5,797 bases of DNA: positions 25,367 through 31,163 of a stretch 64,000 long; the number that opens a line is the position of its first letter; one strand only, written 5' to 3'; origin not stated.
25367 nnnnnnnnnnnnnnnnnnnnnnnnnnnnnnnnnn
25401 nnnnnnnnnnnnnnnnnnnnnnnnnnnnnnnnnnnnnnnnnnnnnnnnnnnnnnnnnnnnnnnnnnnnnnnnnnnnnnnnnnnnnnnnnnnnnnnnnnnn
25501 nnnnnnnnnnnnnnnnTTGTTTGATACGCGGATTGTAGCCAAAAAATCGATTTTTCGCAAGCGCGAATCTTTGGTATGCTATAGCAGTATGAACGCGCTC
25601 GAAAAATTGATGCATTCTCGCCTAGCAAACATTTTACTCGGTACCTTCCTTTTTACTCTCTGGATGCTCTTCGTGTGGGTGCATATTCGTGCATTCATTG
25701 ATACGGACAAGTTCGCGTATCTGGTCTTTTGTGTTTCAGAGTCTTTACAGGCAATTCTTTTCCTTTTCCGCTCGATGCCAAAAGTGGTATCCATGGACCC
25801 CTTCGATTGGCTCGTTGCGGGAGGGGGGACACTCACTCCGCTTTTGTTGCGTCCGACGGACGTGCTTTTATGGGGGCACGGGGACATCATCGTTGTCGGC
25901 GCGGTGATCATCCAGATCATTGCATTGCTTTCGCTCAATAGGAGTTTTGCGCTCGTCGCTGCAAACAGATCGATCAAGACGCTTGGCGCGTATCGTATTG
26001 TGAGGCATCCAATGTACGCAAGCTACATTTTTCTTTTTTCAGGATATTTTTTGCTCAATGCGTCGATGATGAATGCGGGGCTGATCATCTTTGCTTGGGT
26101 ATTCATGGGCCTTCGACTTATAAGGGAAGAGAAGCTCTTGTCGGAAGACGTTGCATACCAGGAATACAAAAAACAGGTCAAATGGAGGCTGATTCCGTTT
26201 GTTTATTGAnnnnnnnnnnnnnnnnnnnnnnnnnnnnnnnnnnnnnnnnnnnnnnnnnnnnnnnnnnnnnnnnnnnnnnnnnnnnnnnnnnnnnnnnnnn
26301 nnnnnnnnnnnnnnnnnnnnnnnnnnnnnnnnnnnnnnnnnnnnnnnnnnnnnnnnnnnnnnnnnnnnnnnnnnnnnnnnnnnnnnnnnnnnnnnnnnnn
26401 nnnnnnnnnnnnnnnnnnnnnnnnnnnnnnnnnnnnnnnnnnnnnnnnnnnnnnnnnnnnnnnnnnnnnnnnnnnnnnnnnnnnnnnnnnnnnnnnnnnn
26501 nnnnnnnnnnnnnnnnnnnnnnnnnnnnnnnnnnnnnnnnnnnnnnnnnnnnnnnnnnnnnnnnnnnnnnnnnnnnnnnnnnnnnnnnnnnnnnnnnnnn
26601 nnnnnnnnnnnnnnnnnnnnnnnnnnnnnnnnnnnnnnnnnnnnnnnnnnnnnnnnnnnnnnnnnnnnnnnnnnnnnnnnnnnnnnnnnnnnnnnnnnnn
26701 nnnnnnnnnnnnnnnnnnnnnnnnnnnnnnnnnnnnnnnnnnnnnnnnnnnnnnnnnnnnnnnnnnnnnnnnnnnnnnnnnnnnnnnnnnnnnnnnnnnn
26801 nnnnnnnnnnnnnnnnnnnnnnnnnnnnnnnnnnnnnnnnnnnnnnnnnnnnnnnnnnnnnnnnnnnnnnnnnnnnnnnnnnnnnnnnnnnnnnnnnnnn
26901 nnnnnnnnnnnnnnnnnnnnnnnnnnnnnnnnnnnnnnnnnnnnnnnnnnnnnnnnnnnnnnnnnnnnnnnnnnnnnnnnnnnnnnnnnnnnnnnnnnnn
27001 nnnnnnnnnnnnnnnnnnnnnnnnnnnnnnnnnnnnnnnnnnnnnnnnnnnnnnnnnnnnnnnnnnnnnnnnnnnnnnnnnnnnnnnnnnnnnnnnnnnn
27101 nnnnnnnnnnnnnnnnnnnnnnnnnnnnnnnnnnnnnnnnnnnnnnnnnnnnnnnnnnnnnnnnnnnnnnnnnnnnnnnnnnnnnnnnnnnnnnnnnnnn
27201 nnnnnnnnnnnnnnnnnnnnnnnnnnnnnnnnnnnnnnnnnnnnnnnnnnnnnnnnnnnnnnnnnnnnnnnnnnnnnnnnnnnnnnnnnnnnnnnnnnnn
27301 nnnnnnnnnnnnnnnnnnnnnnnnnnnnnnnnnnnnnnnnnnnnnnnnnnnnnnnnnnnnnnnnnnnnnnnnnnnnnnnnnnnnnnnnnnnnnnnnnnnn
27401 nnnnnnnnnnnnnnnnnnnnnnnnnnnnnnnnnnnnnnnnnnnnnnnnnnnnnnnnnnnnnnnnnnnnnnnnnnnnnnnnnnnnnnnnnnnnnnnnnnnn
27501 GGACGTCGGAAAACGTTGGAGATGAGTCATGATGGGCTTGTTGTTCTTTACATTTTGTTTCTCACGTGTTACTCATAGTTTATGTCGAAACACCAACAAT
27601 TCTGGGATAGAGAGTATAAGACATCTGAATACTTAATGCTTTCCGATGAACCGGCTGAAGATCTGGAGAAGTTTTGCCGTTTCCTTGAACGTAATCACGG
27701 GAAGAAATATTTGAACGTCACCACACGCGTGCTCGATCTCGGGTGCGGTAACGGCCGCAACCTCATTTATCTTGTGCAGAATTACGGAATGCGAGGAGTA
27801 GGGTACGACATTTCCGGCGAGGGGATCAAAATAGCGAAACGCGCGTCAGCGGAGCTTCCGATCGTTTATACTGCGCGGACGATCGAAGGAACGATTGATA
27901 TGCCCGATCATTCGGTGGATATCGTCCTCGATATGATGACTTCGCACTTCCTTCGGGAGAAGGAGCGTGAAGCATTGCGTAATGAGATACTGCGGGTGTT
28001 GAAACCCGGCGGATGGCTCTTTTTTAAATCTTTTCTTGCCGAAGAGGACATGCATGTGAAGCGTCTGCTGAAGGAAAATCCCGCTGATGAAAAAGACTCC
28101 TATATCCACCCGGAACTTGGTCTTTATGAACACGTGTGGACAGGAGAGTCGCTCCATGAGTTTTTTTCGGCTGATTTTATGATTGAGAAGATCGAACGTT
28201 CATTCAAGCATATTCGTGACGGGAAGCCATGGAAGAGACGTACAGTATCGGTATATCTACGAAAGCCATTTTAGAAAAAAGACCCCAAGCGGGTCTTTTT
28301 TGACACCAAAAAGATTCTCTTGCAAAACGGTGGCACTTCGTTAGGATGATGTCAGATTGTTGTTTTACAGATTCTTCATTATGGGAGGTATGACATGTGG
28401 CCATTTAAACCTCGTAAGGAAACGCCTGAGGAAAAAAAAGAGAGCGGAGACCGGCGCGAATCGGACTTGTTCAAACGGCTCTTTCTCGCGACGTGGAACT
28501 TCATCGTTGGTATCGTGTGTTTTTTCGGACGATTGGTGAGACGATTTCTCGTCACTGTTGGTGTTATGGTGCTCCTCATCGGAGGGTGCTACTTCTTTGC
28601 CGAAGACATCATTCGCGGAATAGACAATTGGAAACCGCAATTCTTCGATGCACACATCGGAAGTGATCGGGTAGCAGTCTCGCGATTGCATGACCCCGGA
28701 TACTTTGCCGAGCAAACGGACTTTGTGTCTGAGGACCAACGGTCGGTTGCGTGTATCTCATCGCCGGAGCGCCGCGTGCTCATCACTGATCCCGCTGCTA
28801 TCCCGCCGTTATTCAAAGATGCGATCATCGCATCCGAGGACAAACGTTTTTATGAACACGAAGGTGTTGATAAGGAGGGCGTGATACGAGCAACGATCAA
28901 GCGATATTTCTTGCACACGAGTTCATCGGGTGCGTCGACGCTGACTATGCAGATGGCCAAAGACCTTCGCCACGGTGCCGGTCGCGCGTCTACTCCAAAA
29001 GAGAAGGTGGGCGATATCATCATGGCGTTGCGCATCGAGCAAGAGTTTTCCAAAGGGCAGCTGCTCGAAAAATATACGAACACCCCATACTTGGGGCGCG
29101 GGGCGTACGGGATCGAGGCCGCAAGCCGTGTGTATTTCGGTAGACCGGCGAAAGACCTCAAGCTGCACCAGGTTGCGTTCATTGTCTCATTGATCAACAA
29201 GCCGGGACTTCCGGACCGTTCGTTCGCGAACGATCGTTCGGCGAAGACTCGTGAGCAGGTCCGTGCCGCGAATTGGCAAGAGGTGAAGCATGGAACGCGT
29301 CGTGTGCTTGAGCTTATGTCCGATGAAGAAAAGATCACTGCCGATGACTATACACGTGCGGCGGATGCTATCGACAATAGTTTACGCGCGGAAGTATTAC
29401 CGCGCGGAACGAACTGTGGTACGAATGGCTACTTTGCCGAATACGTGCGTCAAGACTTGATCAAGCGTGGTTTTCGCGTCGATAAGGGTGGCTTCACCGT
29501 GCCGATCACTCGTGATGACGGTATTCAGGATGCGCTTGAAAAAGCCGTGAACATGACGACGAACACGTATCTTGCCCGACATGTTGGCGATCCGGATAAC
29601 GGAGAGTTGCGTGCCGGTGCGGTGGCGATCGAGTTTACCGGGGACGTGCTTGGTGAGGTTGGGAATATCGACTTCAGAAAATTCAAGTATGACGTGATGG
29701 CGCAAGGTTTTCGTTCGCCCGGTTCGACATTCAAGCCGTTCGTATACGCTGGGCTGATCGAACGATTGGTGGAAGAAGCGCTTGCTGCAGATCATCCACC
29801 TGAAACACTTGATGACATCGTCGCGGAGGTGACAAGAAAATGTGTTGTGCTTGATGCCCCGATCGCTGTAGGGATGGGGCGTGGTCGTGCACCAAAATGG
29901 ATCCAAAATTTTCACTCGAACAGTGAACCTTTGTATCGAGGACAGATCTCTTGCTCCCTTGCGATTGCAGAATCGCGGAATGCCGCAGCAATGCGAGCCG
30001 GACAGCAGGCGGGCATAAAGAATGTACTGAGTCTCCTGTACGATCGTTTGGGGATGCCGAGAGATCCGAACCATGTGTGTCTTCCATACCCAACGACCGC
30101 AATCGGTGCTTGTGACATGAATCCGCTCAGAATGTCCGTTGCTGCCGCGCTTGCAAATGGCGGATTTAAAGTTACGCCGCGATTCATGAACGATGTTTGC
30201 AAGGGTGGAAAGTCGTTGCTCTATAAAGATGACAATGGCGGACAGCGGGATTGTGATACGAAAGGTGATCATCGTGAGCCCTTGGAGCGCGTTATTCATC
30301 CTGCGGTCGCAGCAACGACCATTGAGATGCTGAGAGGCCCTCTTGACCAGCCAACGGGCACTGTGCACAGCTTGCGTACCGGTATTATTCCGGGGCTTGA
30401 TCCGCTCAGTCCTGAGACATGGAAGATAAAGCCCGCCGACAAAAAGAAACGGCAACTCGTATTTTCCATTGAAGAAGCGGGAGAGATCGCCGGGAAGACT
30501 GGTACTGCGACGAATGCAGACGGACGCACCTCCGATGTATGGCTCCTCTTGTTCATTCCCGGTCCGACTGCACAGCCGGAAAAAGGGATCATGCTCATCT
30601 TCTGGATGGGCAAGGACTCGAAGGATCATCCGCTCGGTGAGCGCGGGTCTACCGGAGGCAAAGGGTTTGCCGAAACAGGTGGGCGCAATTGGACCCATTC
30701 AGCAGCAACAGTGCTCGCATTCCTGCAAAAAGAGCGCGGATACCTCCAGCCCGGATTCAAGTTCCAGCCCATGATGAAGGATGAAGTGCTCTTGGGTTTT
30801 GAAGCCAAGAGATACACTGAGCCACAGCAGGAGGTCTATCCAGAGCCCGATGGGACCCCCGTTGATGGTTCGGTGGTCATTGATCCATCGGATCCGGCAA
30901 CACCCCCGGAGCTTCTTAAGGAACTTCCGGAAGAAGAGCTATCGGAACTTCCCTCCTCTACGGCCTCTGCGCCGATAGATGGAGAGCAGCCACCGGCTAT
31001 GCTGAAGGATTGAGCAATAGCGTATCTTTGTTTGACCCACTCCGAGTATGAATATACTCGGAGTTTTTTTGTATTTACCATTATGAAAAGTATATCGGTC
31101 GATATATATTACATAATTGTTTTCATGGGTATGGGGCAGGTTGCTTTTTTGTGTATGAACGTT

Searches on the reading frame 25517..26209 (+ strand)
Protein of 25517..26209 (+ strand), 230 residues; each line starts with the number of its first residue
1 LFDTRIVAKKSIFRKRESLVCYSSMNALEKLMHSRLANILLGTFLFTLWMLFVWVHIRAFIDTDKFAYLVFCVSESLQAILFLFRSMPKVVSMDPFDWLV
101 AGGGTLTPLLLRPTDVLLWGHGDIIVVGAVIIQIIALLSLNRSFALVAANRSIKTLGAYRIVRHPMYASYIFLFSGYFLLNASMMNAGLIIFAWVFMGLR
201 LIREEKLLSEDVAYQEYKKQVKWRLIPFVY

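Call 69: search_protein_families(library=pfam, proteins=[window:25517-26209:+], max_evalue=0.00001)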
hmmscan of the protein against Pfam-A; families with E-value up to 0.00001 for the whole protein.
window:25517-26209:+ (230 aa): 2 families
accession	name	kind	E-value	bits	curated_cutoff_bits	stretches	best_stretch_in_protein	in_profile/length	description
PF04191.18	PEMT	-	4.3e-07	30.8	25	1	148-210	37-100/105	Phospholipid methyltransferase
PF04140.19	ICMT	-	1.6e-06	28.9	24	1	125-209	4-94/95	Isoprenylcysteine carboxyl methyltransferase (ICMT) family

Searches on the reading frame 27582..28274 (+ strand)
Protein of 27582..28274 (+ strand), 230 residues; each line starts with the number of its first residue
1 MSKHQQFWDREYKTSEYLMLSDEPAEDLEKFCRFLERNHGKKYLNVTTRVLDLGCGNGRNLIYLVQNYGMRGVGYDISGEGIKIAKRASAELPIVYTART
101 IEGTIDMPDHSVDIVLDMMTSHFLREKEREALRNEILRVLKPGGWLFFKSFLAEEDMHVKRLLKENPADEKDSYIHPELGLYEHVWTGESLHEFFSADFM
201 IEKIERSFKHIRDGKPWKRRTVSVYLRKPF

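Call 69: search_protein_families(library=pfam, proteins=[window:27582-28274:+], max_evalue=0.00001)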
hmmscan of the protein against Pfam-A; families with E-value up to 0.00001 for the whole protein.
window:27582-28274:+ (230 aa): 6 families
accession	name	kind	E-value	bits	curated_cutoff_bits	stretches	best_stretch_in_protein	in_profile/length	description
PF08241.18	Methyltransf_11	-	8.6e-18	65.2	21.2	1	51-148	1-95/95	Methyltransferase domain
PF13649.12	Methyltransf_25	-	5.6e-17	62.7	27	1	50-144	1-97/97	Methyltransferase domain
PF13489.12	Methyltransf_23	-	6.1e-12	46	27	1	29-193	7-152/164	Methyltransferase domain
PF13847.12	Methyltransf_31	-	1.6e-11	44.5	27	1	47-166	4-126/145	Methyltransferase domain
PF08242.18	Methyltransf_12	-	5.9e-11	43.4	30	1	51-146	1-98/98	Methyltransferase domain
PF02353.26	CMAS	-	1.4e-06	28.2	27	1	39-160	55-176/273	Mycolic acid cyclopropane synthetase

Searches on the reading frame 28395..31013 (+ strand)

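Call 70: search_protein_families(library=pfam, proteins=[window:28395-31013:+], max_evalue=0.00001)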
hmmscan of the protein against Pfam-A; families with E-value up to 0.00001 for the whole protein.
window:28395-31013:+ (872 aa): 2 families
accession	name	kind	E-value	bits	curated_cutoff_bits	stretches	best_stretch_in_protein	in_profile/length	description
PF00912.28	Transgly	-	1.6e-45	155.2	27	1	125-288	12-172/178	Transglycosylase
PF00905.27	Transpeptidase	-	5e-09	36.2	22.1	0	567-712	155-249/299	Penicillin binding protein transpeptidase domain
